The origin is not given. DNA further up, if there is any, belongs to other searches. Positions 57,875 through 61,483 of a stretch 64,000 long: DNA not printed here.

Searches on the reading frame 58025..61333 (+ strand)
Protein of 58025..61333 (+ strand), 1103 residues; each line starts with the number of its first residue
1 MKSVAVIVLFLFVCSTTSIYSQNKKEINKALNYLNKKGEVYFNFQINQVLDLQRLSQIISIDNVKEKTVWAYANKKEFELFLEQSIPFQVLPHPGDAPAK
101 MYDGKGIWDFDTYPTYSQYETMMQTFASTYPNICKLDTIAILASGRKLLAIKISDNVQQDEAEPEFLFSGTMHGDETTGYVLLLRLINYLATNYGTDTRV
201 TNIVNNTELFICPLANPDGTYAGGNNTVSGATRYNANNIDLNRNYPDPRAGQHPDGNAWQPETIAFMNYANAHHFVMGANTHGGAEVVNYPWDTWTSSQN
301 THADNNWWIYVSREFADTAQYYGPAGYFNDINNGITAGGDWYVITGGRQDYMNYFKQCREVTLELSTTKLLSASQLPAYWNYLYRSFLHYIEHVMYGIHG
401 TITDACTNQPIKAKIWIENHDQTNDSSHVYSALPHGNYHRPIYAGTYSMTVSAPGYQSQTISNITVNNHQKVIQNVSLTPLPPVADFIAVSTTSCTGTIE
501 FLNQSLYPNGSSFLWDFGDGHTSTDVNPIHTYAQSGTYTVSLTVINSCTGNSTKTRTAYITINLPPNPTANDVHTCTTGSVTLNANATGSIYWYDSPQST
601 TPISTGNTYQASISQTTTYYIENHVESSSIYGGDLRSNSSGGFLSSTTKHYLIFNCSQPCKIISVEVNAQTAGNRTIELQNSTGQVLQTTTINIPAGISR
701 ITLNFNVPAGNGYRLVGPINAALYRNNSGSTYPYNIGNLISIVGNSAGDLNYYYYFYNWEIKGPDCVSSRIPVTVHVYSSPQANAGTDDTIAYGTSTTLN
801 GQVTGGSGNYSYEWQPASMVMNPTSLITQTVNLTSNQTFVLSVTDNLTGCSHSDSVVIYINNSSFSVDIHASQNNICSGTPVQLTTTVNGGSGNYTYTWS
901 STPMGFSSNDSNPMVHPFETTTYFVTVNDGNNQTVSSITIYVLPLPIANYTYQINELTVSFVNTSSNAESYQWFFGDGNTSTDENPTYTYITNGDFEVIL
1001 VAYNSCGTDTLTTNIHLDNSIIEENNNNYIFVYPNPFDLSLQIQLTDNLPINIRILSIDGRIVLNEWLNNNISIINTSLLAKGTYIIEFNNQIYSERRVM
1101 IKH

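Call 9: search_protein_families(library=pfam, proteins=[window:58025-61333:+], max_evalue=0.00001)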
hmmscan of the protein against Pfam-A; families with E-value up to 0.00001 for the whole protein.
window:58025-61333:+ (1103 aa): 6 families
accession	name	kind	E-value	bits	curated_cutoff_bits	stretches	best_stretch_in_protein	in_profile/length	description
PF00246.29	Peptidase_M14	-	8.6e-53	180.2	21.6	1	120-381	2-281/286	Zinc carboxypeptidase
PF18911.6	PKD_4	-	7.9e-28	96.8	27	2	482-562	3-85/85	PKD domain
PF00801.26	PKD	-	2.4e-15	56.7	23.5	2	512-556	31-77/80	PKD domain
PF13620.12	CarboxypepD_reg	-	1.6e-11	44.8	32.3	1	398-479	2-82/82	Carboxypeptidase regulatory-like domain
PF19081.6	Ig_7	-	6.8e-09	36.4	27.3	1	565-624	1-65/84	Ig-like domain CHU_C associated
PF18962.6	Por_Secre_tail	-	5.7e-08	33.4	27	1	1032-1098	1-72/75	Secretion system C-terminal sorting domain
